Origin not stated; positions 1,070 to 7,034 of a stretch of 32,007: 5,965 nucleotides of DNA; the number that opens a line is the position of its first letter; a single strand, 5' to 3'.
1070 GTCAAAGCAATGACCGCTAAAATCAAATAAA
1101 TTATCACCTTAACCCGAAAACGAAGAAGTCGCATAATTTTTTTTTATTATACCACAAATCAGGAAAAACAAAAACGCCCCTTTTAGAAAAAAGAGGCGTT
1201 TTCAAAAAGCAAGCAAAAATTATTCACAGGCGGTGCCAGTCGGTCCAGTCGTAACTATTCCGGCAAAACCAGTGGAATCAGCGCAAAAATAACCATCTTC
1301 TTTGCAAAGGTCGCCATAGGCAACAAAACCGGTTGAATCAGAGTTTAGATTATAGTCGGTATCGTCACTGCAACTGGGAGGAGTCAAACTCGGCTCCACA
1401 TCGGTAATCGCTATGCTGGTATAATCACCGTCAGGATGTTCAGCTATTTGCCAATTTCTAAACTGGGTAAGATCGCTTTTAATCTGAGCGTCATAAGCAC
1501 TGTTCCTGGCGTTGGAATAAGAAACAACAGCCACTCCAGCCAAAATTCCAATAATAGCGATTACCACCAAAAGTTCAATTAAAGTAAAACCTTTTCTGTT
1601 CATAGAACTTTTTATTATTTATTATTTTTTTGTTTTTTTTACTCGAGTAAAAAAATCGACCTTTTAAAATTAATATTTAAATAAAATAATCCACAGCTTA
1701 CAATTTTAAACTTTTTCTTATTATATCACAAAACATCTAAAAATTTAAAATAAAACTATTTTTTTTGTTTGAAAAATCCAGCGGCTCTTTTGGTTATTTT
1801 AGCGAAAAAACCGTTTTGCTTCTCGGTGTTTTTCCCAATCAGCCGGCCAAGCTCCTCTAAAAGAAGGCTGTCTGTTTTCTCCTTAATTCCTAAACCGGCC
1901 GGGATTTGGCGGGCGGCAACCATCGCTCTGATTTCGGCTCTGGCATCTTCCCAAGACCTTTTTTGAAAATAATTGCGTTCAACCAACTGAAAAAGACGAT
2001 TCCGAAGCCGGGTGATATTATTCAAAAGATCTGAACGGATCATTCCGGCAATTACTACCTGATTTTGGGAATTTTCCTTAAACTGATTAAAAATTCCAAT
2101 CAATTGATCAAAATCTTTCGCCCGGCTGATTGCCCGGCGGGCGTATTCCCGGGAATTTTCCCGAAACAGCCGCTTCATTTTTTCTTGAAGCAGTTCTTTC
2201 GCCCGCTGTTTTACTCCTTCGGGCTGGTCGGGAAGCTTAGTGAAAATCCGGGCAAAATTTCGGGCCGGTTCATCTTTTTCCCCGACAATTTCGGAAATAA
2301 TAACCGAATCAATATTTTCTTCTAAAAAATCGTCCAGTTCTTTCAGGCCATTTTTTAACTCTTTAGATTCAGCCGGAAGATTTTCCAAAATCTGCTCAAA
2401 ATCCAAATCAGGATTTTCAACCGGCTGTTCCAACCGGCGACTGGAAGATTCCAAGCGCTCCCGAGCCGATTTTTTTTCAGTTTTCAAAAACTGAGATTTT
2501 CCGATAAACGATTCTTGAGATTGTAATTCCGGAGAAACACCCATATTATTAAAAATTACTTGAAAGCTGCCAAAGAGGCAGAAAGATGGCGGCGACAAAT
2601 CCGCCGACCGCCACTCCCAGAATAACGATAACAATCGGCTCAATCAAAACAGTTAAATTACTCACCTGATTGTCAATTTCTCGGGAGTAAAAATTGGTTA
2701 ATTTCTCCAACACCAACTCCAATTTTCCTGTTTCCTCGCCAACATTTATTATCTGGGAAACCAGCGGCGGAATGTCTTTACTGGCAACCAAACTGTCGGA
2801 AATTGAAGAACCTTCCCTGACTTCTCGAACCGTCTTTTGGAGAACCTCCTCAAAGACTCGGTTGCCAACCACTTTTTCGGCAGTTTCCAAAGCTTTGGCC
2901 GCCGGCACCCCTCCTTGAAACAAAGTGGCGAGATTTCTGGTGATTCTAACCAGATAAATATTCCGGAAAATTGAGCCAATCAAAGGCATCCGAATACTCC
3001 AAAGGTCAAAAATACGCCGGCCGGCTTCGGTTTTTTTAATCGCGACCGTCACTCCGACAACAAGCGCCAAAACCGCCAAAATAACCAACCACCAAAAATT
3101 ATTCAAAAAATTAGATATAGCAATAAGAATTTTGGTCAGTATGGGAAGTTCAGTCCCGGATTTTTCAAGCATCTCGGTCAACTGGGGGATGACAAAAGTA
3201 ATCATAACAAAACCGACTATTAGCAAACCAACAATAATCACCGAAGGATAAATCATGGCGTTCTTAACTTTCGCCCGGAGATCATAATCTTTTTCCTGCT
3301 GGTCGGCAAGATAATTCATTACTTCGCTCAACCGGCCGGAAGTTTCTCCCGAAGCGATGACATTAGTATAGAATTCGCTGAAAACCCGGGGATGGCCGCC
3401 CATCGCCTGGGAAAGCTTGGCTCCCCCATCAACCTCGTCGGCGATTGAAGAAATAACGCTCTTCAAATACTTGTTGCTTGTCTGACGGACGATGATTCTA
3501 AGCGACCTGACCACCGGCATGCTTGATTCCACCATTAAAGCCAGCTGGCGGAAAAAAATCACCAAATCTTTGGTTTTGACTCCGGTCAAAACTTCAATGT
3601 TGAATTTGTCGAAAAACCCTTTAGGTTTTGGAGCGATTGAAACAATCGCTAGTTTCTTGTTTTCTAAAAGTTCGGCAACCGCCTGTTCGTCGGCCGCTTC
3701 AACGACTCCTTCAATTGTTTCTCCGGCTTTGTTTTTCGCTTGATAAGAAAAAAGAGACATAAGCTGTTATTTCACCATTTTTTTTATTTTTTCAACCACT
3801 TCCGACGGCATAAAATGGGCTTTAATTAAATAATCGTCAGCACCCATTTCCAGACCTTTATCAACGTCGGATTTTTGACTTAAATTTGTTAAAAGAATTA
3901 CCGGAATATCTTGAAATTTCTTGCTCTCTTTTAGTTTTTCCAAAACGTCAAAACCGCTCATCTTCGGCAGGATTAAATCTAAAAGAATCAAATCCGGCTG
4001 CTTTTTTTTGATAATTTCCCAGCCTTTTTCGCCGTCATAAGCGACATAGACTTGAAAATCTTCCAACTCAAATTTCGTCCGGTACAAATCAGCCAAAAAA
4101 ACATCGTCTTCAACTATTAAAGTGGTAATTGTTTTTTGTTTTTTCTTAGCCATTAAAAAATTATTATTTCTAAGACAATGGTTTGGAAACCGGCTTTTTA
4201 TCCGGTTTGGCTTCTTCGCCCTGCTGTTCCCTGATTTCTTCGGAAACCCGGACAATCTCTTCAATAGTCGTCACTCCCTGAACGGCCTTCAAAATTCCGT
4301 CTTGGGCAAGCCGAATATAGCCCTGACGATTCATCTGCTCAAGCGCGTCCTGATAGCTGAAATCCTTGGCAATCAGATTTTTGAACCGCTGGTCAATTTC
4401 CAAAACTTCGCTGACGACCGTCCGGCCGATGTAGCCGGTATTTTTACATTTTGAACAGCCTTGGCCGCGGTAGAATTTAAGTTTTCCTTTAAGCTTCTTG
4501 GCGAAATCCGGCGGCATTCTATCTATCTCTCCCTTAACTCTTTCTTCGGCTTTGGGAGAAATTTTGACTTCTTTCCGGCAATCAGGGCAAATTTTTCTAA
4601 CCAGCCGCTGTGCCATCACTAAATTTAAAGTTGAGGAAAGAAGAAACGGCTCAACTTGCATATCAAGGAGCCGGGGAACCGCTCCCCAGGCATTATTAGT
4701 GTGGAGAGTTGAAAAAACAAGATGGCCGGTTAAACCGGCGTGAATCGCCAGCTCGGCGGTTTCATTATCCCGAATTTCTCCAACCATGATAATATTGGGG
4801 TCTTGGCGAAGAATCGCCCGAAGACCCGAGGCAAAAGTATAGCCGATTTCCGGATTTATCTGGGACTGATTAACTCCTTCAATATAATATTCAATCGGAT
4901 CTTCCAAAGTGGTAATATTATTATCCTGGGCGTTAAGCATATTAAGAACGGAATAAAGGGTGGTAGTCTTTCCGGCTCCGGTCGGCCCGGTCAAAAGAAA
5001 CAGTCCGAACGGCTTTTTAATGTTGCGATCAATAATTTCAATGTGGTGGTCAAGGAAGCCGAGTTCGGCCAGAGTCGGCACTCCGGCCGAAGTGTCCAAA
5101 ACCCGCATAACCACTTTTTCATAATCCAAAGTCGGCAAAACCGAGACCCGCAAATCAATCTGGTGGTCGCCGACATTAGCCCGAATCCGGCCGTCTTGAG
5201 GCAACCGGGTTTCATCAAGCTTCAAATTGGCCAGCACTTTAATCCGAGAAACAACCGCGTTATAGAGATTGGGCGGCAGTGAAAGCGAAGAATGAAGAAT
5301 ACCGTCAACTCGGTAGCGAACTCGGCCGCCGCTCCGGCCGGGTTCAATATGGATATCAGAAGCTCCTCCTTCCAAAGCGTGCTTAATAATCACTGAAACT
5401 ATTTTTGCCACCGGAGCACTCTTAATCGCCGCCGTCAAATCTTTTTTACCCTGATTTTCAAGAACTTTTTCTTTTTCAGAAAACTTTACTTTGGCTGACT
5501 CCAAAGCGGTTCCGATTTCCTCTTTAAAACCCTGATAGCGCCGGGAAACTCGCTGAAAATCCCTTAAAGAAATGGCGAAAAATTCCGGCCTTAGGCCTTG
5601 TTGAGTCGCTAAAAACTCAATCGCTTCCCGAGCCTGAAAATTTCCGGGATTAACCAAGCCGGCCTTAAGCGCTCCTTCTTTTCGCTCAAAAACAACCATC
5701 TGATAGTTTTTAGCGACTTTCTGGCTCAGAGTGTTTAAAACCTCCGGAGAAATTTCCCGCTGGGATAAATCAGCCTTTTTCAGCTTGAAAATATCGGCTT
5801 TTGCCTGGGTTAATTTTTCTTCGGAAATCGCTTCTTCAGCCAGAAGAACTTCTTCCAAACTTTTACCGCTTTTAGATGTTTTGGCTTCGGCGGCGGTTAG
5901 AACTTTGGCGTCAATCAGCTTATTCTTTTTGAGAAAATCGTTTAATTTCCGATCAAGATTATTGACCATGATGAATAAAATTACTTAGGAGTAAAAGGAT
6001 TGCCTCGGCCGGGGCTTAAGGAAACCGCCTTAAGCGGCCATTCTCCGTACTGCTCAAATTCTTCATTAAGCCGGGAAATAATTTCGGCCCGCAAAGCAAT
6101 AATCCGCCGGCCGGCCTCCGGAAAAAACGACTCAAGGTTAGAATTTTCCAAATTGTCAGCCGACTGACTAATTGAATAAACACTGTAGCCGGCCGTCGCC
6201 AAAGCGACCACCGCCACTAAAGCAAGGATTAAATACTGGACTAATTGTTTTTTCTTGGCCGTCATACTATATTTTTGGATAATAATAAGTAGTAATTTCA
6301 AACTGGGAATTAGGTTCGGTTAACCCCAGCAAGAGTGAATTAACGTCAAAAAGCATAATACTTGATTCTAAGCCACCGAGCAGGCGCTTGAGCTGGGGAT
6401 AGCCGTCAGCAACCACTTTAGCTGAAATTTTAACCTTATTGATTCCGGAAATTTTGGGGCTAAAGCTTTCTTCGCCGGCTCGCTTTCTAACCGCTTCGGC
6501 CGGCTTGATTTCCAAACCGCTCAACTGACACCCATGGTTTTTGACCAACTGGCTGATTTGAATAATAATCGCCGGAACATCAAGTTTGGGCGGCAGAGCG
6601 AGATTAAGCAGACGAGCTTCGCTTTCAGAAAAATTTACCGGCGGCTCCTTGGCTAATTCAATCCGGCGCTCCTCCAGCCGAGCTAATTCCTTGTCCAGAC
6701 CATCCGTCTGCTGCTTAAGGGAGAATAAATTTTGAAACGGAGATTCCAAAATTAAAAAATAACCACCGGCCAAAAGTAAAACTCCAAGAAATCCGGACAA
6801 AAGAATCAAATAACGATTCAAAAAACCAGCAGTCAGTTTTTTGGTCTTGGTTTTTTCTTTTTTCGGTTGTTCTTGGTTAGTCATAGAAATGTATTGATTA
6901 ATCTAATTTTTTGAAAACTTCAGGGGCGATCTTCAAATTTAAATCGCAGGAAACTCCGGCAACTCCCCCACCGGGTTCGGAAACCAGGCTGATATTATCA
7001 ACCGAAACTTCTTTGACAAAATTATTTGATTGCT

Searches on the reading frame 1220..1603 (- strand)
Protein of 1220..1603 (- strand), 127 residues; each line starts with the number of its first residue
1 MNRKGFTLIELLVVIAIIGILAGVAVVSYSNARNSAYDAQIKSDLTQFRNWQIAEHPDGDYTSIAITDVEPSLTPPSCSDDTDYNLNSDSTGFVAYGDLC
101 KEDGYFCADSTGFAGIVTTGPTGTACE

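Call 61: search_protein_families(library=pfam, proteins=[window:1220-1603:-], max_evalue=0.01)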
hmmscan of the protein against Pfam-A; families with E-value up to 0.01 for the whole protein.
window:1220-1603:- (127 aa): 1 family
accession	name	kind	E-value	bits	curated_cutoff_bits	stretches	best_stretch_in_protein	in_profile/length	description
PF07963.17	N_methyl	-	5.1e-10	38.9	21.2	1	2-25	3-26/27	Prokaryotic N-terminal methylation motif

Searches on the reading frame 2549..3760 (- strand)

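Call 7: search_protein_families(library=pfam, proteins=[window:2549-3760:-], max_evalue=0.01)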
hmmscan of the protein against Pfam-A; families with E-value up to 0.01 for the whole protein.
window:2549-3760:- (403 aa): 1 family
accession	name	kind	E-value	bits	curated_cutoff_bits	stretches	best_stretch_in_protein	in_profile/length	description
PF00482.28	T2SSF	-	2.1e-60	202.6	25.2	2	69-192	1-125/125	Type II secretion system (T2SS), protein F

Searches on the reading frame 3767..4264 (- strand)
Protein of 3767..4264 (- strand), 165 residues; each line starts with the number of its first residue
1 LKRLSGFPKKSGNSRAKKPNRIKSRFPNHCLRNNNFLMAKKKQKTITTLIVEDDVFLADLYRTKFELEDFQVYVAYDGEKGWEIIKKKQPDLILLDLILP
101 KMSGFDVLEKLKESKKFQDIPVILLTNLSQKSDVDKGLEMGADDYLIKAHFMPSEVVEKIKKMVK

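Call 61: search_protein_families(library=pfam, proteins=[window:3767-4264:-], max_evalue=0.01)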
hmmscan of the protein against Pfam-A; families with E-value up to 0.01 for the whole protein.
window:3767-4264:- (165 aa): 2 families
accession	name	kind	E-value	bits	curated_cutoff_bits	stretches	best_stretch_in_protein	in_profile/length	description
PF00072.30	Response_reg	-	6.3e-25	88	30.2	1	49-160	2-110/111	Response regulator receiver domain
PF11217.13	DUF3013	-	0.0015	18.9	25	1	50-83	63-97/160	Protein of unknown function (DUF3013)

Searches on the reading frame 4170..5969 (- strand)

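Call 7: search_protein_families(library=pfam, proteins=[window:4170-5969:-], max_evalue=0.01)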
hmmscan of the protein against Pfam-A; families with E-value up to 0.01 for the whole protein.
window:4170-5969:- (599 aa): 7 families
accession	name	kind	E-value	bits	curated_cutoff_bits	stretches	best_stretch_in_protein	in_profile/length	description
PF00437.27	T2SSE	-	1.9e-124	415.6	24.9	1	183-574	4-370/370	Type II/IV secretion system protein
PF05157.20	MshEN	-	2e-09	37.7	23.1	1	66-150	6-88/90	MshEN domain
PF00005.33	ABC_tran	-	0.0003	21.9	25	1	324-381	14-67/137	ABC transporter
PF13401.12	AAA_22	-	0.00075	20.3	27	1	322-356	6-33/130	AAA domain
PF13476.12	AAA_23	-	0.0048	18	27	1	320-345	18-43/201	AAA domain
PF25199.1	nSTAND_NTPase5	-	0.0052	17.1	34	0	316-356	36-77/145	Novel STAND NTPase 5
PF13604.12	AAA_30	-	0.0085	16.3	27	0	317-353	14-50/191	AAA domain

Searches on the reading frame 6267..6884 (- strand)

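Call 7: search_protein_families(library=pfam, proteins=[window:6267-6884:-], max_evalue=0.01)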
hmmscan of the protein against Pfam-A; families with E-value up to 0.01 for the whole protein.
window:6267-6884:- (205 aa): 1 family
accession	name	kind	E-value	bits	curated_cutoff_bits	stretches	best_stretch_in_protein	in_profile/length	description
PF04977.20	DivIC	-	0.0071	16.6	28.9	0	36-80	2-46/80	Septum formation initiator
